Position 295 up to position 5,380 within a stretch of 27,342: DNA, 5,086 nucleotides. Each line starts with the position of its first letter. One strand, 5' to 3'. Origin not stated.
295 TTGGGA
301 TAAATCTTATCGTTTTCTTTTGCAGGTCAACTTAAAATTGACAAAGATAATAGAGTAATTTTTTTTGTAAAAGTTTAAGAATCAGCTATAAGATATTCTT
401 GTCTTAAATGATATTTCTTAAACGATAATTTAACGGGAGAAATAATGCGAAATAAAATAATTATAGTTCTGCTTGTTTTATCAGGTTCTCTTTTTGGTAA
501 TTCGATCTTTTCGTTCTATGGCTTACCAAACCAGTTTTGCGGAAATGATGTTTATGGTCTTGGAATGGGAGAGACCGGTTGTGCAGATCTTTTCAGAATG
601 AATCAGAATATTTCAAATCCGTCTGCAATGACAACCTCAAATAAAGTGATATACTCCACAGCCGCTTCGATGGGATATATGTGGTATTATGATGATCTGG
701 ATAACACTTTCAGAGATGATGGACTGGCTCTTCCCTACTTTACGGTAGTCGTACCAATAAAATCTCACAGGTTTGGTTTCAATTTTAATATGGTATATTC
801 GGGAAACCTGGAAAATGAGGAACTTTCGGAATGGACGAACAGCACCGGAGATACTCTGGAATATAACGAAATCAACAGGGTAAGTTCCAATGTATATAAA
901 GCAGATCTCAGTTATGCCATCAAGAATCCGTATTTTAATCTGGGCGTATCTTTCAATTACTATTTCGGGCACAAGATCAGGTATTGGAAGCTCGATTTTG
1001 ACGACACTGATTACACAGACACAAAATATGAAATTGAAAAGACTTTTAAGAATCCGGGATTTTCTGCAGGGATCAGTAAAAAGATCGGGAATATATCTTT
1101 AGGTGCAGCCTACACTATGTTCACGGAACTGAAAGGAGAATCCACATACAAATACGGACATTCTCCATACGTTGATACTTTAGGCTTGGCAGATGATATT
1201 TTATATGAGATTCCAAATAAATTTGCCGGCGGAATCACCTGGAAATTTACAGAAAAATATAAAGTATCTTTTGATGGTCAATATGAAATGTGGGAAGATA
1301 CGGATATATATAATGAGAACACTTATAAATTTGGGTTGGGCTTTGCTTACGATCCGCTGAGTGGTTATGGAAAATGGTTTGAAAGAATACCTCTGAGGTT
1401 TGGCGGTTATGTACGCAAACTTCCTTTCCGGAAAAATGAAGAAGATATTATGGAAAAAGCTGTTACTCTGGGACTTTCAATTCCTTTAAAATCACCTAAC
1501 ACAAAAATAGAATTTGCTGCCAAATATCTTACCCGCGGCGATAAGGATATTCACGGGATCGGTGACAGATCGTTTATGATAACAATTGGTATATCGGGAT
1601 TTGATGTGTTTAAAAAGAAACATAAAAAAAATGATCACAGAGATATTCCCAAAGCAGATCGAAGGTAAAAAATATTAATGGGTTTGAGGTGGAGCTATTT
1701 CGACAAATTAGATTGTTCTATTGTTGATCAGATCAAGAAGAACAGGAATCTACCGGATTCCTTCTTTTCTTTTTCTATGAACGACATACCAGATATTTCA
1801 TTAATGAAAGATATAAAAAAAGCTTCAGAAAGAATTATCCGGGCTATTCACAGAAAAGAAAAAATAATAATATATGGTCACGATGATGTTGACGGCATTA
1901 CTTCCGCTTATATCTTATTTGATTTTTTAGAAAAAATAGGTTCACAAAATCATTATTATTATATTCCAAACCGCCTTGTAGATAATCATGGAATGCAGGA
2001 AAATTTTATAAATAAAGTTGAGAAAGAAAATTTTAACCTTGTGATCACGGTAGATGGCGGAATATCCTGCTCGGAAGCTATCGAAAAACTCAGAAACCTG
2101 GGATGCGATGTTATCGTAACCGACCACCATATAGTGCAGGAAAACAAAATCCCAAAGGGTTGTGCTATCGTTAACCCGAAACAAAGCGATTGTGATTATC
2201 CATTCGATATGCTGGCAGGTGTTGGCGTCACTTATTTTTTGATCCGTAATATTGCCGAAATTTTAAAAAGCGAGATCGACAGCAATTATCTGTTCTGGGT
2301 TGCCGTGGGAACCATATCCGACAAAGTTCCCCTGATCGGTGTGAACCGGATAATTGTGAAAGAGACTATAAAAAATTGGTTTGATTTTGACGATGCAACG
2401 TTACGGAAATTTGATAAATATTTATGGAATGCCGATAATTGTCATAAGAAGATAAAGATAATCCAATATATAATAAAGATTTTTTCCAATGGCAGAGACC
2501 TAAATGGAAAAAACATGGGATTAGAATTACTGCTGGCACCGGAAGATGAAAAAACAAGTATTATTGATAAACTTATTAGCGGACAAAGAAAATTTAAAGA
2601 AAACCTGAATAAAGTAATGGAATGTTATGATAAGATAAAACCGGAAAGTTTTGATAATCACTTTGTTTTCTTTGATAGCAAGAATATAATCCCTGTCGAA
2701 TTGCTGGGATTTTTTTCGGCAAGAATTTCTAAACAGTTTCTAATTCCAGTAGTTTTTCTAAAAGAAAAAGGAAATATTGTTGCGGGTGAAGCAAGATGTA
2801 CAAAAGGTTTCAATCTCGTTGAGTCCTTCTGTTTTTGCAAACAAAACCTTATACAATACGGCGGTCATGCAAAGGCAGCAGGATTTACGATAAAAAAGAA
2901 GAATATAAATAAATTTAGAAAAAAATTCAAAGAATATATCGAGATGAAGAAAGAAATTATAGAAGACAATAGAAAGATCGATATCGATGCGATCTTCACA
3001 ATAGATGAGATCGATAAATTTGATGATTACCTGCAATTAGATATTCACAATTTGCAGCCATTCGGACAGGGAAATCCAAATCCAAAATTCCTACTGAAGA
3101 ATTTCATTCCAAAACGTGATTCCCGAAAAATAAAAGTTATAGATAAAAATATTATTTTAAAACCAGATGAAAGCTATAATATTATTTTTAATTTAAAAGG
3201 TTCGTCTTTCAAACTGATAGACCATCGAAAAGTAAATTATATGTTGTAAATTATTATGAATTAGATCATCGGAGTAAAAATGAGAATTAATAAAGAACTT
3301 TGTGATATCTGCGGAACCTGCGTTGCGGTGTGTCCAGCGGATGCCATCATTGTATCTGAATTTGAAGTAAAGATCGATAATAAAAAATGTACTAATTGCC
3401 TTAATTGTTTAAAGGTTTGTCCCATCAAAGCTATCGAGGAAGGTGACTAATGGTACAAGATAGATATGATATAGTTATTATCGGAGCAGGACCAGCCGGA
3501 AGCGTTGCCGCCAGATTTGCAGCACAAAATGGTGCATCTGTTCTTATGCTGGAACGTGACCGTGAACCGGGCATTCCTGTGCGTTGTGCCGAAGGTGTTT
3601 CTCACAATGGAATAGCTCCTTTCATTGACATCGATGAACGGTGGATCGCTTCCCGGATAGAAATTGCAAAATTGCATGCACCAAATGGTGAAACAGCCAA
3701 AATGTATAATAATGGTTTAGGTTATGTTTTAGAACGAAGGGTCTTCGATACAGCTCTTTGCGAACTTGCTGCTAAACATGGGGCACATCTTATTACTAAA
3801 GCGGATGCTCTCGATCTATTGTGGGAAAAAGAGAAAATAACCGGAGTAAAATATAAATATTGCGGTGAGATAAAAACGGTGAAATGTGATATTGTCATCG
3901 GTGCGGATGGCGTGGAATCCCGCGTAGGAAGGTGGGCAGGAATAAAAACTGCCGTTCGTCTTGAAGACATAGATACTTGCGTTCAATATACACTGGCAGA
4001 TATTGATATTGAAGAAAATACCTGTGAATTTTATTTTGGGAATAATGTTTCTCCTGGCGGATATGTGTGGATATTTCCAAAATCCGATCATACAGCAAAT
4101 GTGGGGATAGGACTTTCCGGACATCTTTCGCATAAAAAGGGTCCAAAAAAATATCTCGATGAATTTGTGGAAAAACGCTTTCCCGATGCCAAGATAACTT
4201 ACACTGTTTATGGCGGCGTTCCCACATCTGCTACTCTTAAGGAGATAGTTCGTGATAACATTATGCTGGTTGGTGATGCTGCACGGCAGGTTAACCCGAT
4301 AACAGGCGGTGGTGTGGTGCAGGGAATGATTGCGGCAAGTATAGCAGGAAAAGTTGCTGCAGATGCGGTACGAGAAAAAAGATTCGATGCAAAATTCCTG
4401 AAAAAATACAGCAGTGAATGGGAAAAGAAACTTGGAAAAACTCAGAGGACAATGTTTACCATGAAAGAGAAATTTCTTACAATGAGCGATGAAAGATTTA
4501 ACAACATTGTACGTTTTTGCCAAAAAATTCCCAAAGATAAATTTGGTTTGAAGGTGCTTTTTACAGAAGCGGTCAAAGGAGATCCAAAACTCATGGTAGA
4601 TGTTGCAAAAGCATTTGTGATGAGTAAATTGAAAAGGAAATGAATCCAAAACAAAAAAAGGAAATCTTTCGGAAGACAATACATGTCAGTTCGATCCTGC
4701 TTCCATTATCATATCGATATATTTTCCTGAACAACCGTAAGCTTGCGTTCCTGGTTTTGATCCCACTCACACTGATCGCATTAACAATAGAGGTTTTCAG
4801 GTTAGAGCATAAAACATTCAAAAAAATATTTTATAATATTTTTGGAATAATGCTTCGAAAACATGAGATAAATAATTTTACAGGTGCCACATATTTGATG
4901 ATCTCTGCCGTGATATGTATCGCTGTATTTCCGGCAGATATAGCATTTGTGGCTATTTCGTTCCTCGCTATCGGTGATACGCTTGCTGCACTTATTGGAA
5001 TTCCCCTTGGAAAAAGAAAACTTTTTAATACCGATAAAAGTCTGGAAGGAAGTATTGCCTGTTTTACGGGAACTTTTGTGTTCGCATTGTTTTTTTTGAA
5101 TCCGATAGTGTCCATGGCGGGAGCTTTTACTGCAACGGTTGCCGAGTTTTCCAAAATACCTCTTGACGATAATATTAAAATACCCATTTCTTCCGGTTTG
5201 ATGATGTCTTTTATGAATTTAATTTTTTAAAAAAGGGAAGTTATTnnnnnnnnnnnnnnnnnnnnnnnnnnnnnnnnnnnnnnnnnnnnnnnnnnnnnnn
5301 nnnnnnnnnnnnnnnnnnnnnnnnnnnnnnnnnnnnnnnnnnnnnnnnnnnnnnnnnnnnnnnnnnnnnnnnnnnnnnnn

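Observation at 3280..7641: Ferredoxin-GGR-isoprenoid kinase-GT2-UGPase cluster: possible dolichol-like or saturated isoprenoid pathway in a bacterium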

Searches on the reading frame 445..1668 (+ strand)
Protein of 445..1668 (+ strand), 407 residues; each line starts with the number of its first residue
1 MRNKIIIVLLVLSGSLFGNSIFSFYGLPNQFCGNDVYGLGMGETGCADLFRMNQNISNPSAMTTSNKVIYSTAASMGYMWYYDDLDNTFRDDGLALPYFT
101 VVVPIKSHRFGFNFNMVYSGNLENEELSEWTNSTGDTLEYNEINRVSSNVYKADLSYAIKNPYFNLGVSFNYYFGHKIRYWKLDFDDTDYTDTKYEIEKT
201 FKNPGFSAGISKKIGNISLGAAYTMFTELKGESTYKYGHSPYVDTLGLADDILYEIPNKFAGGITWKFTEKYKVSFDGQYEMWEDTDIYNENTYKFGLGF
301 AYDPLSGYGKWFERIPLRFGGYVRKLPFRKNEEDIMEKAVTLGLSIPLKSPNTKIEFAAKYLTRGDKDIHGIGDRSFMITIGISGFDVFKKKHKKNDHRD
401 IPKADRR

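Call 3: search_protein_families(library=pfam, proteins=[window:445-1668:+], max_evalue=0.01)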
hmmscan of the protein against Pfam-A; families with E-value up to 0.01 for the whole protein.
window:445-1668:+ (407 aa): 0 families

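Call 10: search_protein_families(library=pfam, proteins=[window:445-1668:+], max_evalue=10)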
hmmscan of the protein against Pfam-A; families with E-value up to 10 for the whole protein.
window:445-1668:+ (407 aa): 0 families

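Call 12: search_protein_families(library=ncbifam, proteins=[window:445-1668:+], max_evalue=0.01)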
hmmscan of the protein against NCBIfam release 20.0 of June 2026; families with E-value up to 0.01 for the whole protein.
window:445-1668:+ (407 aa): 1 family
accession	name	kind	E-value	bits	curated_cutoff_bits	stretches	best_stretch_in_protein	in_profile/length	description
NF053685.1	BamG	equivalog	2.4e-34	119.1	250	1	19-386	6-389/397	BamG family beta-barrel-assembly machinery protein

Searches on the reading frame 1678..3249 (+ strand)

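Call 3: search_protein_families(library=pfam, proteins=[window:1678-3249:+], max_evalue=0.01)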
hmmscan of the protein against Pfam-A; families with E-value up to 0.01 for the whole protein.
window:1678-3249:+ (523 aa): 4 families
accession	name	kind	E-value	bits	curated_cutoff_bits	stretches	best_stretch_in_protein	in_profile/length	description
PF01368.27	DHH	-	8.3e-25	87.9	28.1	1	62-212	1-125/125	DHH family, N-terminal domain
PF02272.25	DHHA1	-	9.1e-08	32.9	25.9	1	348-422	23-101/102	DHHA1 domain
PF17768.7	RecJ_OB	-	0.00024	21.6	27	1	449-484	11-45/107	RecJ OB domain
PF00977.27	His_biosynth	-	0.008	16.1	23.6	0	103-157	57-110/228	Histidine biosynthesis protein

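Call 12: search_protein_families(library=ncbifam, proteins=[window:1678-3249:+], max_evalue=0.01)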
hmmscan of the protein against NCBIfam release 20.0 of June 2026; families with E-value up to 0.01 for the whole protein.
window:1678-3249:+ (523 aa): 8 families
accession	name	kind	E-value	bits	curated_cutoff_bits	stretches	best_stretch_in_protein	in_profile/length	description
TIGR00644.1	recJ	equivalog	5.7e-96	321.9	396.9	1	21-491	10-488/546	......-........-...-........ exonuclease RecJ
NF008290.0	PRK11070.1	equivalog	9.9e-47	159.7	900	2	41-231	52-252/577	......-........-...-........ exonuclease RecJ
NF053576.1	RecJ_archaeal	equivalog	1.4e-28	100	360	2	52-232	3-170/452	RecJ family nuclease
NF040701.1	RecJ_Meth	equivalog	3.6e-20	72.2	550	1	58-233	5-169/449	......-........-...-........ exonuclease RecJ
NF053575.1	GAN_nuclease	exception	2.1e-15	56.3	850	1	43-214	7-168/467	GINS-associated RecJ family nuclease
NF003198.0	PRK04169.1-2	subfamily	0.0013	17.8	247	1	107-157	185-234/249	geranylgeranylglyceryl/heptaprenylglyceryl phosphate synthase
NF004076.0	PRK05581.1-4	subfamily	0.0048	16.2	165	0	113-160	163-210/221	ribulose-phosphate 3-epimerase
TIGR01163.1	rpe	equivalog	0.0085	15.5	212.6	0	113-158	159-203/211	ribulose-phosphate 3-epimerase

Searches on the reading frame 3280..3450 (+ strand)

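Call 3: search_protein_families(library=pfam, proteins=[window:3280-3450:+], max_evalue=0.01)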
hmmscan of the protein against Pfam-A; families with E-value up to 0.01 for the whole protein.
window:3280-3450:+ (56 aa): 13 families
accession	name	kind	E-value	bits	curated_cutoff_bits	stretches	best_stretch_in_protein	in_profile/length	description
PF13237.11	Fer4_10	-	2.5e-14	53.4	25.5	2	1-48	2-53/53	4Fe-4S dicluster domain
PF00037.32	Fer4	-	3.5e-14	52.4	21.1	2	2-23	2-23/24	4Fe-4S binding domain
PF12837.12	Fer4_6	-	3.2e-11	43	25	2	2-23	3-24/24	4Fe-4S binding domain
PF12838.12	Fer4_7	-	9.9e-11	42.4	27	2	8-51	2-52/52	4Fe-4S dicluster domain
PF25160.1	LdpA_Fe-S-bd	-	2.9e-10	40.2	27.6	2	14-54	9-45/49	LdpA Fe-S cluster-binding domain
PF13187.11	Fer4_9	-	1.1e-08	35.4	27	1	8-52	2-52/52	4Fe-4S dicluster domain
PF14697.11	Fer4_21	-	2.1e-08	34.6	35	1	2-53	2-58/59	4Fe-4S dicluster domain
PF13484.11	Fer4_16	-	6.5e-08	33.7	30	2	36-54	1-19/66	4Fe-4S double cluster binding domain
PF12797.12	Fer4_2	-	1e-07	31.9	24.5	2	30-48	3-21/22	4Fe-4S binding domain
PF13183.11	Fer4_8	-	2.2e-05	25.3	27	0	35-49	52-66/68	4Fe-4S dicluster domain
PF12798.12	Fer4_3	-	0.00013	23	27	0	37-51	1-15/15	4Fe-4S binding domain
PF12800.12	Fer4_4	-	0.00033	21.2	24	0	6-20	2-16/17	4Fe-4S binding domain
PF13459.11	Fer4_15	-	0.0076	17.4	22.4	0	30-48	1-19/66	4Fe-4S single cluster domain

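Call 12: search_protein_families(library=ncbifam, proteins=[window:3280-3450:+], max_evalue=0.01)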
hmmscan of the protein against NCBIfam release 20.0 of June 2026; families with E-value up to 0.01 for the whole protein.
window:3280-3450:+ (56 aa): 98 families (the best 25 are shown)
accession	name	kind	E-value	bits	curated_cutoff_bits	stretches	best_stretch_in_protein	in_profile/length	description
NF038196.1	ferrodoxin_EFR1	subfamily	4.8e-11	43.2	75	1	6-55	184-232/242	EFR1 family ferrodoxin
TIGR02700.1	flavo_MJ0208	hypoth_equivalog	7e-11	41.8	251.35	1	2-55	144-197/234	dihydromethanopterin reductase (acceptor)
NF058577.1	FdxA_fam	equivalog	2.7e-10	40.3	65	1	6-51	7-52/52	4Fe-4S ferredoxin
TIGR04041.1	activase_YjjW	hypoth_equivalog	7e-10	38.8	250.2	1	6-51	41-86/276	YjjW family glycine radical enzyme activase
NF041836.1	rnfB_Methano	equivalog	6.3e-09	35.7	445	1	6-53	216-263/265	Rnf electron transport complex subunit RnfB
NF043069.1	T4HPD_activ_SAM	equivalog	1.4e-08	34.5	425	1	3-52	48-97/299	trans-4-hydroxy-L-proline dehydratase activase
NF005505.0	PRK07118.1-4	equivalog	1.5e-08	34.5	378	2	11-53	221-263/265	Fe-S cluster domain-containing protein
NF042909.1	FMH_DH_FwdF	exception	1.5e-08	34.1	375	1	3-53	222-275/336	tungsten-dependent formylmethanofuran dehydrogenase subunit FwdF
NF005503.0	PRK07118.1-2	equivalog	2.4e-08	33.6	252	1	10-53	142-185/292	RnfABCDGE type electron transport complex subunit B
NF005506.0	PRK07118.1-5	equivalog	5.1e-08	32.7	388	1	7-50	217-260/279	Fe-S cluster domain-containing protein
TIGR01971.1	NuoI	subfamily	5.2e-08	32.5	113.05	2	2-27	77-103/121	NADH-quinone oxidoreductase, chain I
TIGR04105.1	FeFe_hydrog_B1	subfamily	1.1e-07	30.9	450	1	8-54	113-161/462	monomeric [FeFe] hydrogenase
NF040864.1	HgcB_ferredoxin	equivalog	1.9e-07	30.8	99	1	2-53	10-62/93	mercury methylation ferredoxin HgcB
TIGR02179.1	PorD_KorD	subfamily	2.2e-07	30.9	60.05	1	3-53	22-73/78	2-oxoacid:acceptor oxidoreductase, delta subunit, pyruvate/2-ketoisovalerate family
NF005504.0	PRK07118.1-3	equivalog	2.2e-07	30.6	437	1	6-54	219-267/293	Fe-S cluster domain-containing protein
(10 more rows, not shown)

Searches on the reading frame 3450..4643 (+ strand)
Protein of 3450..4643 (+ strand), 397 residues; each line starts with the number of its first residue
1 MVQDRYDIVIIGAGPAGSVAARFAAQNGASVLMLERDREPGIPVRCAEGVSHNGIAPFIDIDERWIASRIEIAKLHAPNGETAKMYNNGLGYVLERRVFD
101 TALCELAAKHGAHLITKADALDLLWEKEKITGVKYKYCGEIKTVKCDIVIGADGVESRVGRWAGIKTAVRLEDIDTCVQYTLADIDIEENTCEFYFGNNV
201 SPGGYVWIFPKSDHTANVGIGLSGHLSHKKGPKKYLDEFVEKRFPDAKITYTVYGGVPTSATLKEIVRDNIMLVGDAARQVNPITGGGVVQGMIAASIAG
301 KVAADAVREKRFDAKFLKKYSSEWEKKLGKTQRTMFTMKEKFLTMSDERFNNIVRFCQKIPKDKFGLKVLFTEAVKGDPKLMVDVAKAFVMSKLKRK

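Call 3: search_protein_families(library=pfam, proteins=[window:3450-4643:+], max_evalue=0.01)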
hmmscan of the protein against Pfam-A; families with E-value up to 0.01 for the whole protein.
window:3450-4643:+ (397 aa): 14 families
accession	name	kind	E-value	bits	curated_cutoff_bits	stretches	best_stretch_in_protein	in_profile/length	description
PF22578.2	GGR_cat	-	1.2e-29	102.5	27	1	173-253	1-84/88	Geranylgeranyl reductase catalytic domain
PF01494.25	FAD_binding_3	-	3.2e-19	69.8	22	2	99-323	102-337/349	FAD binding domain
PF01266.30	DAO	-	3.5e-13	50.3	27.9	2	7-41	1-35/353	FAD dependent oxidoreductase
PF12831.13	FAD_oxidored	-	2.5e-11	44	27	1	7-175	1-165/416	FAD dependent oxidoreductase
PF07992.20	Pyr_redox_2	-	1e-08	35.4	26.1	1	6-181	1-137/291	Pyridine nucleotide-disulphide oxidoreductase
PF05834.18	Lycopene_cycl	-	1.8e-07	31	23.4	1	7-159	1-145/380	Lycopene cyclase protein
PF13450.12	NAD_binding_8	-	3.6e-07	30.8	21.9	1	10-42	1-33/68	NAD(P)-binding Rossmann-like domain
PF03486.20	HI0933_like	-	5.5e-06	26.4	50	1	7-43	2-38/244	HI0933-like protein Rossmann domain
PF00890.30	FAD_binding_2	-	7.9e-06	25.7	20.4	1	7-49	1-43/414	FAD binding domain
PF04820.20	Trp_halogenase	-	7.9e-06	25.4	21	0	82-326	143-377/458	Tryptophan halogenase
PF01134.28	GIDA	-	0.00012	21.7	22.1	1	7-40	1-34/391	Glucose inhibited division protein A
PF01946.23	Thi4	-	0.0005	19.8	26.2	1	6-41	18-54/235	Thi4 family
PF01262.27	AlaDh_PNT_C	-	0.00069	19.5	23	0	7-37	30-60/214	Alanine dehydrogenase/PNT, C-terminal domain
PF00070.33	Pyr_redox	-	0.0064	17.4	22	0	8-41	2-35/82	Pyridine nucleotide-disulphide oxidoreductase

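Call 12: search_protein_families(library=ncbifam, proteins=[window:3450-4643:+], max_evalue=0.01)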
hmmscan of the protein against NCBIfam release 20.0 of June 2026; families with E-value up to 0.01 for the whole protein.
window:3450-4643:+ (397 aa): 133 families (the best 25 are shown)
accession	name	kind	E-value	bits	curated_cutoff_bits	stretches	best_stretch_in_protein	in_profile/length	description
NF041160.1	DGGPL_Thplmales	equivalog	4.3e-81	272.8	780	1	5-357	3-364/396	digeranylgeranylglycerophospholipid reductase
TIGR02032.1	GG-red-SF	subfamily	2.7e-70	237.4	158.8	1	6-302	1-296/297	geranylgeranyl reductase family protein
NF041080.1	DGGGPL_reductase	equivalog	2.7e-56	191.3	580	1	5-383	1-385/447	digeranylgeranylglycerophospholipid reductase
TIGR02023.1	BchP-ChlP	subfamily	3.2e-45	154.8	343.3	1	6-359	1-351/388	geranylgeranyl diphosphate reductase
NF041385.1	Dggglyphlred_Halo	equivalog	2.3e-32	112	700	1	3-364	2-376/405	digeranylgeranylglycerophospholipid reductase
TIGR02028.1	ChlP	equivalog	2.4e-26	92.4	505.3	1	8-367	3-369/398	geranylgeranyl reductase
NF049967.1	QhpG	equivalog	3.8e-21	75.5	240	1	8-318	1-300/423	flavin-dependent monooxygenase QhpG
NF045655.1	MkRedMenJ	equivalog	3.2e-19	69.1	700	1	3-314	2-326/406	menaquinone reductase MenJ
TIGR01988.1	Ubi-OHases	subfamily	1.4e-17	63.6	224.65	1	7-342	1-353/387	ubiquinone biosynthesis hydroxylase, UbiH/UbiF/VisC/COQ6 family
NF005951.1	PRK08020.1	equivalog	1.4e-16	60.3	590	1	83-320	95-331/388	3-demethoxyubiquinol 3-hydroxylase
NF004829.0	PRK06183.1-3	subfamily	3.4e-16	59.1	390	2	3-39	6-42/520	bifunctional 3-(3-hydroxy-phenyl)propionate/3-hydroxycinnamic acid hydroxylase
NF007542.0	PRK10157.1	subfamily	4.8e-15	55.2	610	1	1-179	1-186/428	FAD-dependent oxidoreductase FixC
NF007450.0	PRK10015.1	subfamily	1.4e-14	53.7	466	2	1-40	1-40/429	FAD-dependent oxidoreductase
NF004834.1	PRK06185.1-3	subfamily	2.6e-13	49.6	500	1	112-170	125-183/420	FAD-dependent oxidoreductase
NF006460.0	PRK08849.1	equivalog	3.3e-13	49.2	598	1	87-302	102-314/386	2-octaprenyl-3-methyl-6-methoxy-1,4-benzoquinol hydroxylase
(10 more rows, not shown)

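Call 41: search_solved_structures(query=window:3450-4643:+, max_evalue=1e-10)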
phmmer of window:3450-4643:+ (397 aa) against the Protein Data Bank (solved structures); distinct sequences matched with E-value up to 1e-10: 9.
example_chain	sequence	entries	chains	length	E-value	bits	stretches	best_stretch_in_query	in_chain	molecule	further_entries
3oz2_A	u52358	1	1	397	3.7e-72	246.8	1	4-357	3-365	Digeranylgeranylglycerophospholipid reductase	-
4opl_A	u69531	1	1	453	6.6e-26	94.6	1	3-352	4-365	Conserved Archaeal protein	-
4opt_A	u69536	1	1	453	9.2e-26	94.1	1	3-351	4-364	Conserved Archaeal protein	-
3atq_A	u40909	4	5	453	4.1e-25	92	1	3-352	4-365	Conserved Archaeal protein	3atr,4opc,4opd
4opg_A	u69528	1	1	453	5.7e-25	91.5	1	3-351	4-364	Conserved Archaeal protein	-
4opu_A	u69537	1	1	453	2.3e-24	89.5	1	3-352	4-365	Conserved Archaeal protein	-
4opi_A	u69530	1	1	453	2.8e-24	89.2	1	3-352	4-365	Conserved Archaeal protein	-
8zop_A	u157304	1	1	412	2.8e-15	59.6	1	4-323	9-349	Halogenase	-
3e1t_A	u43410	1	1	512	8.6e-13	51.4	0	89-324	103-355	Halogenase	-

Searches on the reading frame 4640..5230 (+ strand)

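Call 3: search_protein_families(library=pfam, proteins=[window:4640-5230:+], max_evalue=0.01)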
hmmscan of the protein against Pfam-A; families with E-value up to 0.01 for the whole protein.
window:4640-5230:+ (196 aa): 0 families

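Call 12: search_protein_families(library=ncbifam, proteins=[window:4640-5230:+], max_evalue=0.01)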
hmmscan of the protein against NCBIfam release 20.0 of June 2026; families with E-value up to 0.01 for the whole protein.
window:4640-5230:+ (196 aa): 1 family
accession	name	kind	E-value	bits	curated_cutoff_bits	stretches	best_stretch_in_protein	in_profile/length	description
NF002921.0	PRK03545.1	equivalog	4.2e-05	22.7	401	1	79-125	112-158/396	sugar transporter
